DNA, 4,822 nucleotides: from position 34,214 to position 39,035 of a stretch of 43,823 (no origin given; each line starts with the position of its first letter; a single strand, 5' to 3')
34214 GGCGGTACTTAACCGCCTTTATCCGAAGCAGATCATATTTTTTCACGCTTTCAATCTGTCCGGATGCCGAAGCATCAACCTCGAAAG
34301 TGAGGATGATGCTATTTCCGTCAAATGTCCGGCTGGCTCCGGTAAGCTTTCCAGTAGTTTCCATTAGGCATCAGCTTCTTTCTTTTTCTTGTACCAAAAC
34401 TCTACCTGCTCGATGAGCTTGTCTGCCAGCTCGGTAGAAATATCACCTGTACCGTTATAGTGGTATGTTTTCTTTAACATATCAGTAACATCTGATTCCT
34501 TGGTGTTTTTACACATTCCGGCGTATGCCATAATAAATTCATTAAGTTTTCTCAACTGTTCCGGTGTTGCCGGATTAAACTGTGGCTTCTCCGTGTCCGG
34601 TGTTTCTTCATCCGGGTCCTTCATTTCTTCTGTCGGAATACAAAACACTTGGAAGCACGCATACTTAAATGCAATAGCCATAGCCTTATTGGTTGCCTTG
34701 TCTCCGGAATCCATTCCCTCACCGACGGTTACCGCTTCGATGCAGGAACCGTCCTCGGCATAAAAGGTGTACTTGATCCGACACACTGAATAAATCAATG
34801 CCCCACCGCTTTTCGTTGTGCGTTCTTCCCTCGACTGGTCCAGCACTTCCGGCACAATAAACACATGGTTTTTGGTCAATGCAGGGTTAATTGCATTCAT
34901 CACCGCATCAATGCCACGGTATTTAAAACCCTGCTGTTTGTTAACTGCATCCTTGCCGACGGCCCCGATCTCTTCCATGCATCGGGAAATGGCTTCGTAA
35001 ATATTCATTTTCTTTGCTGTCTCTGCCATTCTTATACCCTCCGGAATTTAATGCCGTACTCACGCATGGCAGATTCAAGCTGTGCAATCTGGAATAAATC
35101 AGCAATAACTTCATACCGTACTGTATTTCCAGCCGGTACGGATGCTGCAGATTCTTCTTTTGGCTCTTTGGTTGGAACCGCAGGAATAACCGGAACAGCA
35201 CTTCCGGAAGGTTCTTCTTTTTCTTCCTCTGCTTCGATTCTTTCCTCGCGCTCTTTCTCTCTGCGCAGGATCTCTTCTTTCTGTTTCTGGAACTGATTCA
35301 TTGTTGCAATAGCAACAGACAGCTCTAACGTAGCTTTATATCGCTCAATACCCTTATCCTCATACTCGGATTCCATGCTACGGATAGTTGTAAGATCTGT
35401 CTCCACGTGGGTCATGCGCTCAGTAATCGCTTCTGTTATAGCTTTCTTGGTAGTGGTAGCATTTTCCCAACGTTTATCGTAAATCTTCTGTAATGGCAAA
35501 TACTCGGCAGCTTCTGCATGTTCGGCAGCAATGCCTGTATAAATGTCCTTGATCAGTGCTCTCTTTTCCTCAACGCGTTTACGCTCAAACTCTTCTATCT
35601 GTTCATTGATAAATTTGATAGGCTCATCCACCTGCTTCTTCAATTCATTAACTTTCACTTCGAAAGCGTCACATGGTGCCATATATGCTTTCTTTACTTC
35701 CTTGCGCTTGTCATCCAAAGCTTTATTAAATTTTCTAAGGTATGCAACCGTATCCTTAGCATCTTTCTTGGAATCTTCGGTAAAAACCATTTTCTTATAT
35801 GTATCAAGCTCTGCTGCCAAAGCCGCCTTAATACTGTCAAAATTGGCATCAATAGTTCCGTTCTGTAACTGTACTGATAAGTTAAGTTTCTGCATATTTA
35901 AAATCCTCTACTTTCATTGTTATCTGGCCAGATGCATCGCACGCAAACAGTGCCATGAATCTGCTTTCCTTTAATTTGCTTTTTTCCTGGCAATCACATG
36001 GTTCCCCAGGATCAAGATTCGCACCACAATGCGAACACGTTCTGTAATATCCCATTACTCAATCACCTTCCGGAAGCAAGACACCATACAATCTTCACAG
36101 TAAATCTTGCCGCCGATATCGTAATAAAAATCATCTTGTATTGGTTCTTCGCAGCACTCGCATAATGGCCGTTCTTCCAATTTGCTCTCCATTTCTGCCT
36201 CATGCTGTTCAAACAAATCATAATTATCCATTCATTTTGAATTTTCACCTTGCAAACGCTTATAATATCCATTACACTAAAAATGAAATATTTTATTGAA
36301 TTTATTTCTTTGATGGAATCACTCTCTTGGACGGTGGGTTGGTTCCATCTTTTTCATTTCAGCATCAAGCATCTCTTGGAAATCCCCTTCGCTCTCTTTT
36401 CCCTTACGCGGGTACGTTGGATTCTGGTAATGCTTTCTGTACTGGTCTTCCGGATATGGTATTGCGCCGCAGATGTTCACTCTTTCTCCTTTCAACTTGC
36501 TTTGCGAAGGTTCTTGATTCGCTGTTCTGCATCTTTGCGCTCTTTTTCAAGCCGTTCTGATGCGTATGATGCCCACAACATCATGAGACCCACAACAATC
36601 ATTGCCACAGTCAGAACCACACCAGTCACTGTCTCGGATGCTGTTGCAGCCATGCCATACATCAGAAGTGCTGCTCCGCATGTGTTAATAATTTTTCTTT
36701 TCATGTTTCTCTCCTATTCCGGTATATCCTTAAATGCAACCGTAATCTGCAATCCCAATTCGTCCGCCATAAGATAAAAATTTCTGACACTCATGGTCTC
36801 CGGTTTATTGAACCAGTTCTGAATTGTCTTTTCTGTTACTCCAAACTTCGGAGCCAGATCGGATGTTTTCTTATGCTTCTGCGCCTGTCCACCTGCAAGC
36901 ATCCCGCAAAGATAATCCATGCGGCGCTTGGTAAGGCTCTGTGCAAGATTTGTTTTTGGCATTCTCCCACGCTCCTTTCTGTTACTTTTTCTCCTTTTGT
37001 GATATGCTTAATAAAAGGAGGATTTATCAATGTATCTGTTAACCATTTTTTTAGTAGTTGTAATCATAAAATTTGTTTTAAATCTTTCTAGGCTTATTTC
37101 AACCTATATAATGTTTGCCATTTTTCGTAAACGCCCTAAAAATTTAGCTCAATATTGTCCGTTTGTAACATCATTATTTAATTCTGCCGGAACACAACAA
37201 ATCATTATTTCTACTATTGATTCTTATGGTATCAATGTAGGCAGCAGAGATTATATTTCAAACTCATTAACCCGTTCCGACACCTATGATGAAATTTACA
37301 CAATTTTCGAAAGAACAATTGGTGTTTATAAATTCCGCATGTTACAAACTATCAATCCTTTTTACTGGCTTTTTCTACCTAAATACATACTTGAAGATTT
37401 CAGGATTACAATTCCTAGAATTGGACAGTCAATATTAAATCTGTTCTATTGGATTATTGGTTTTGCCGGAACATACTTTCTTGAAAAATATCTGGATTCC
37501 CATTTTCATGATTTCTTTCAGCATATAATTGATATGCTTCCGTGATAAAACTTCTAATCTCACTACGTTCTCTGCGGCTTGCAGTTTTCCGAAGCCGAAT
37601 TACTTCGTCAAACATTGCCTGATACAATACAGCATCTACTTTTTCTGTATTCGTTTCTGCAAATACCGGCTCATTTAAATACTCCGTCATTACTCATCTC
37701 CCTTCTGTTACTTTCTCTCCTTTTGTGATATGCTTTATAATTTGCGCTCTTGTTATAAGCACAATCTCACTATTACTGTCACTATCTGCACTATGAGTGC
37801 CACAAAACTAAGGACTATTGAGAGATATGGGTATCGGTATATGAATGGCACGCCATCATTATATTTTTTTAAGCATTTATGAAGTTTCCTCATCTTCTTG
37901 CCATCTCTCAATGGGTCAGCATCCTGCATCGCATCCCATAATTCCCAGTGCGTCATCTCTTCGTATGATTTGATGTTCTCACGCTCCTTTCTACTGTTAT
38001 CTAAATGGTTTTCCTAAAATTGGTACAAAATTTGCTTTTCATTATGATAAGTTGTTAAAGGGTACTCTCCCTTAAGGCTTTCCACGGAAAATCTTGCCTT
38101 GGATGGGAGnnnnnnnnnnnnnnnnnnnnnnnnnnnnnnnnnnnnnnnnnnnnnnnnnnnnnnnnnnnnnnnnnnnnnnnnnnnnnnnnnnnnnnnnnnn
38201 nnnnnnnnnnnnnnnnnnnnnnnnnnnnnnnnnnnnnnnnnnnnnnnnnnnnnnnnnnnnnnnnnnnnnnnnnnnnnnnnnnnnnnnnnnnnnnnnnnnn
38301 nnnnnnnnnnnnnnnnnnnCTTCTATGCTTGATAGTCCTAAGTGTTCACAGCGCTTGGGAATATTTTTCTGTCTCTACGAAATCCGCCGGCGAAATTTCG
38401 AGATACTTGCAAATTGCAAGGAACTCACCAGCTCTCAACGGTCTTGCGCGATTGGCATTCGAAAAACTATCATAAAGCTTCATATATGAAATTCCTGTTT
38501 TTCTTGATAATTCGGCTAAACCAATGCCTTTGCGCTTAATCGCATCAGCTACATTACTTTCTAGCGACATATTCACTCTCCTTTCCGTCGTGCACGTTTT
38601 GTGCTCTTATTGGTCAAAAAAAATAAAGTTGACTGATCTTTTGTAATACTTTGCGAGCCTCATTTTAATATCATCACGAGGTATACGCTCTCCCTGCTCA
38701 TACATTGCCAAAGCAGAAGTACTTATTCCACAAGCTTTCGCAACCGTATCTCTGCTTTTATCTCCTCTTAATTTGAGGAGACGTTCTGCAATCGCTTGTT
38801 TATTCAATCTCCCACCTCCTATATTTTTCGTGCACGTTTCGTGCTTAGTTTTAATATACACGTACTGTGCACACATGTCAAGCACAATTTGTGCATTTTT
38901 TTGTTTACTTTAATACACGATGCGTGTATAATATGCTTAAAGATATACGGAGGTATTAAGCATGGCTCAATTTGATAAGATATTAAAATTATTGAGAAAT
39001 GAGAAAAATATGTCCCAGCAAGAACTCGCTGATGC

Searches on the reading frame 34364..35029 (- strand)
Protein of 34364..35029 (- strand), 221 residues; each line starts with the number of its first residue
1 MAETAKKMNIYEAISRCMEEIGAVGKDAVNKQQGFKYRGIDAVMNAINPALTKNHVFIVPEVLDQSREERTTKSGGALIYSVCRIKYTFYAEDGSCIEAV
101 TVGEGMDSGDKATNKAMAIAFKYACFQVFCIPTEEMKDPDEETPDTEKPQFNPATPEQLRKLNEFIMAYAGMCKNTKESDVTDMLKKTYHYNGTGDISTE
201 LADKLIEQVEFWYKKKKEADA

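Call 88: search_protein_families(library=pfam, proteins=[window:34364-35029:-], max_evalue=0.01)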
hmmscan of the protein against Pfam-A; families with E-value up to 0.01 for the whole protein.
window:34364-35029:- (221 aa): 2 families
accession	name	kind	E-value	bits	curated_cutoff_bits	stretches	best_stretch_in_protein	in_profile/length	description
PF04404.17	ERF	-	1.6e-29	103.3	25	1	10-158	1-143/153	ERF superfamily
PF06252.17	GemA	-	0.0049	18.2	27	1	140-214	42-118/119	Bacteriophage Mu, GemA protein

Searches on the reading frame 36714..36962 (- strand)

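Call 12: search_protein_families(library=pfam, proteins=[window:36714-36962:-], max_evalue=0.01)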
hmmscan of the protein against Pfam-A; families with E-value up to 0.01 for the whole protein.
window:36714-36962:- (82 aa): 1 family
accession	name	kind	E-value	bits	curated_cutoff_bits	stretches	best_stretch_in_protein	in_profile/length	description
PF01381.28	HTH_3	-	0.0039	17.6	23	1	32-73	10-52/55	Helix-turn-helix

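Call 13: search_protein_families(library=phrogs, proteins=[window:36714-36962:-], max_evalue=0.01)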
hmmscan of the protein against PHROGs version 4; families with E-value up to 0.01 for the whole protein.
window:36714-36962:- (82 aa): 4 families
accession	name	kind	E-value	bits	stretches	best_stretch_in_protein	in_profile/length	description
phrog_7950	-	transcription regulation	0.0013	19.8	1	32-61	22-51/68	transcriptional repressor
phrog_7498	-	DNA, RNA and nucleotide metabolism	0.003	17.8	1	28-56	54-82/296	DnaD-like helicase loader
phrog_2538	-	head and packaging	0.0059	17.7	1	28-58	16-46/129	terminase small subunit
phrog_24579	-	head and packaging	0.0092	17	1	10-57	14-58/126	terminase small subunit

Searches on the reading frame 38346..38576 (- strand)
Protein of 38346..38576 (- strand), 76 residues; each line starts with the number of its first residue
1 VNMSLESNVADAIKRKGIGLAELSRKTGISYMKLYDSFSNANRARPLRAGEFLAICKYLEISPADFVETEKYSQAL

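Call 12: search_protein_families(library=pfam, proteins=[window:38346-38576:-], max_evalue=0.01)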
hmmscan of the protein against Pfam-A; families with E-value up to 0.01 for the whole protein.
window:38346-38576:- (76 aa): 2 families
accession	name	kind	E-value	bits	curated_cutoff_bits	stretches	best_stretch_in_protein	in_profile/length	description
PF13443.12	HTH_26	-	8.6e-08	32.8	22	1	13-70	6-61/63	Cro/C1-type HTH DNA-binding domain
PF13693.12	HTH_35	-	0.0012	19.2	25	1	12-64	10-56/75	Winged helix-turn-helix DNA-binding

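Call 13: search_protein_families(library=phrogs, proteins=[window:38346-38576:-], max_evalue=0.01)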
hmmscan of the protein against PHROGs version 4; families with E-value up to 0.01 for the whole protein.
window:38346-38576:- (76 aa): 3 families
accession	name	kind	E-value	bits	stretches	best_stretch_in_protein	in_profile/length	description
phrog_4583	-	transcription regulation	2.3e-06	28.6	1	3-74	9-77/81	transcriptional repressor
phrog_2967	-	transcription regulation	0.00076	20.1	1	11-71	17-74/225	transcriptional regulator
phrog_8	-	transcription regulation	0.0032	18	1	1-64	73-133/346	transcriptional regulator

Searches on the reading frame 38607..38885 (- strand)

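Call 12: search_protein_families(library=pfam, proteins=[window:38607-38885:-], max_evalue=0.01)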
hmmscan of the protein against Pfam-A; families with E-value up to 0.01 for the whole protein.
window:38607-38885:- (92 aa): 2 families
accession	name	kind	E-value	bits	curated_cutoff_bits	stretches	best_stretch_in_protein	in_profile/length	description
PF01381.28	HTH_3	-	1.7e-07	31.6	23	1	40-86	7-53/55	Helix-turn-helix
PF13560.12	HTH_31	-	2.6e-06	28.1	27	1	35-83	7-56/64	Helix-turn-helix domain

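Call 13: search_protein_families(library=phrogs, proteins=[window:38607-38885:-], max_evalue=0.01)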
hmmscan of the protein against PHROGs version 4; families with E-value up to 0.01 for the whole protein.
window:38607-38885:- (92 aa): 9 families
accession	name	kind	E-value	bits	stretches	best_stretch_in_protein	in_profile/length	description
phrog_8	-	transcription regulation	2.8e-08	34.6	1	30-91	160-218/346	transcriptional regulator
phrog_3037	-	transcription regulation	2.3e-06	28.6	1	28-86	14-72/189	transcriptional repressor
phrog_4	-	transcription regulation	4.5e-06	26.9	1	21-90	132-193/400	transcriptional repressor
phrog_6499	-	transcription regulation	2e-05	25.1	1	43-82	26-65/157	transcriptional regulator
phrog_7241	-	transcription regulation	4.7e-05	24.4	1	44-85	76-117/122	transcriptional regulator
phrog_2439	-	transcription regulation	6.3e-05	23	1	43-89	21-67/367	transcriptional regulator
phrog_2328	-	transcription regulation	0.00062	20.6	1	29-79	13-65/128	transcriptional repressor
phrog_5823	-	transcription regulation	0.0015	18.7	1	29-84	4-62/404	transcriptional regulator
phrog_638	-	transcription regulation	0.0062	17.4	1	43-79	18-54/145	transcriptional regulator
